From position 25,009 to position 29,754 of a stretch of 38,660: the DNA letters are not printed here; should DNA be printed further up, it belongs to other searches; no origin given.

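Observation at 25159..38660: Operon of three giant, N-terminally anchored PKD-repeat exoproteins (4476 codons inside the window)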

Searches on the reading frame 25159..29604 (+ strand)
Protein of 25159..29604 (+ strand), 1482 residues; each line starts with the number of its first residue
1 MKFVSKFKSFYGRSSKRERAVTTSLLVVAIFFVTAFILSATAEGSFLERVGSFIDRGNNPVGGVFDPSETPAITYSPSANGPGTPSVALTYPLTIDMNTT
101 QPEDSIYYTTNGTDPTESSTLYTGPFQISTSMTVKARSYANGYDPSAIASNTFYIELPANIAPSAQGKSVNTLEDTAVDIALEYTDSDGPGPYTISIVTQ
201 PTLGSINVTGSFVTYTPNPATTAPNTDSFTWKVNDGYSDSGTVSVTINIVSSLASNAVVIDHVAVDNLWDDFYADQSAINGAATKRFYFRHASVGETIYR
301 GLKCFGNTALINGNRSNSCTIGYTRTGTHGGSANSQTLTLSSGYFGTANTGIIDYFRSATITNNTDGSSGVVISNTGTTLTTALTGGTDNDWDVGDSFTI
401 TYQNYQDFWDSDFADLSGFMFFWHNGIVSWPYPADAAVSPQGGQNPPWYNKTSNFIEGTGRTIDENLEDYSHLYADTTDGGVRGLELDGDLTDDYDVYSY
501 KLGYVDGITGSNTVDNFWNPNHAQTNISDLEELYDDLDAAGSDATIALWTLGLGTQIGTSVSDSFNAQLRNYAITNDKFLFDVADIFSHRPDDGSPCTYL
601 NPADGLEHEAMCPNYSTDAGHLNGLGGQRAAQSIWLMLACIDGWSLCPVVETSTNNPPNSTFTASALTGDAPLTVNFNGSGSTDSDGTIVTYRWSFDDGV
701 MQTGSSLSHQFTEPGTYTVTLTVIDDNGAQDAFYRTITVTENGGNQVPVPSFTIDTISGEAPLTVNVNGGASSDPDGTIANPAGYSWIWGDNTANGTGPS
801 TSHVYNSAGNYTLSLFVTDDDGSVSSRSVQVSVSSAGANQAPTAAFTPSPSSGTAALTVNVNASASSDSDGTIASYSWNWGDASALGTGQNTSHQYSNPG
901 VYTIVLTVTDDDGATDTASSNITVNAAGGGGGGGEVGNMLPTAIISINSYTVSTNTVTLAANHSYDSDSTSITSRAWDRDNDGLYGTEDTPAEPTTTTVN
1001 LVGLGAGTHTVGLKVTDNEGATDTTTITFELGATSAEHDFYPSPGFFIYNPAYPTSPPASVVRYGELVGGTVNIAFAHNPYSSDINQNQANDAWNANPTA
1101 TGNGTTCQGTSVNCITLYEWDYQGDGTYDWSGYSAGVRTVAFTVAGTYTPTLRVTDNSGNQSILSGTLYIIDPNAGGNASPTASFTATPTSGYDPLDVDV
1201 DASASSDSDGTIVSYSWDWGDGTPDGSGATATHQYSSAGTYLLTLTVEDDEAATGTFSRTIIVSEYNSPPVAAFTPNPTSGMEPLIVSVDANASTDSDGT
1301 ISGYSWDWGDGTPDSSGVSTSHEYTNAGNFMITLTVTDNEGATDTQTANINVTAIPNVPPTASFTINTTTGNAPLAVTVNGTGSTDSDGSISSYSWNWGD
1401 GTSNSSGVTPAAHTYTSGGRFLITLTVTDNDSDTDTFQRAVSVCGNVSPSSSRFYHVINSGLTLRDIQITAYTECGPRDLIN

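Call 6: search_protein_families(library=pfam, proteins=[window:25159-29604:+], max_evalue=0.01)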
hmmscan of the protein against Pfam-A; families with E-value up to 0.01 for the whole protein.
window:25159-29604:+ (1482 aa): 13 families
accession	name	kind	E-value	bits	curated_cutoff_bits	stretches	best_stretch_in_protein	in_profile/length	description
PF18911.6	PKD_4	-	1.7e-108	355.3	27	7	657-739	3-83/85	PKD domain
PF00801.26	PKD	-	7e-67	221.9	23.5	6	662-732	4-74/80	PKD domain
PF22352.2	K319L-like_PKD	-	1.9e-50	169.3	27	7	858-924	13-84/84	K319L-like, PKD domain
PF13290.12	CHB_HEX_C_1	-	2.5e-15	56.6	22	1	92-149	9-66/67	Chitobiase/beta-hexosaminidase C-terminal domain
PF13287.12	Fn3_assoc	-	3.6e-14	53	23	1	98-153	4-59/59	Fn3 associated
PF17963.7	Big_9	-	4.3e-08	34.4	23.6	1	160-247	1-88/89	Bacterial Ig domain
PF16403.11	Bact_surface_Ig-like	-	4.4e-07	30.3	27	0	712-739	44-71/71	Bacterial surface protein, Ig-like domain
PF15418.12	DUF4625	-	1.5e-06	28.9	27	0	713-739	104-130/131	Domain of unknown function (DUF4625)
PF06832.18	BiPBP_C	-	1.8e-05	25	26.8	0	691-732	45-87/90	Penicillin-Binding Protein C-terminus Family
PF18981.6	InlK_D3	-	0.00017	22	25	0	710-732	45-67/75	Internalin K domain (D3/D4)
PF07495.19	Y_Y_Y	-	0.0004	20.7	26.6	0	685-739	3-62/65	Y_Y_Y domain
PF21027.3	Sde0182_C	-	0.001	20.1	27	0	1198-1264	2-66/83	Cellulose-binding protein Sde0182, C-terminal domain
PF16820.11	PKD_3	-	0.0086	16.4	26.3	0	691-724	34-67/68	PKD-like domain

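Call 9: search_protein_families(library=ncbifam, proteins=[window:25159-29604:+], max_evalue=0.01)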
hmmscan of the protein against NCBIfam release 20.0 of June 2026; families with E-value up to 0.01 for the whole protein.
window:25159-29604:+ (1482 aa): 4 families
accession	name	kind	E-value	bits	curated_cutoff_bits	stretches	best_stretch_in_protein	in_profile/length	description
NF058578.1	CPR_pilus_PamR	equivalog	1.2e-22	80.1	300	3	1305-1365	184-247/297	pilus system RbmA-like protein PamR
TIGR00864.1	PCC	subfamily_domain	6.6e-18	62.6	1861.4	3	1213-1438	1087-1300/2700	polycystin cation channel protein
NF012211.1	tand_rpt_95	domain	1.7e-05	24.7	90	1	172-252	2-89/98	tandem-95 repeat protein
TIGR03769.1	P_ac_wall_RPT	domain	5.3e-05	23.7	30.9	0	711-723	9-21/41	TIGR03769 domain-containing protein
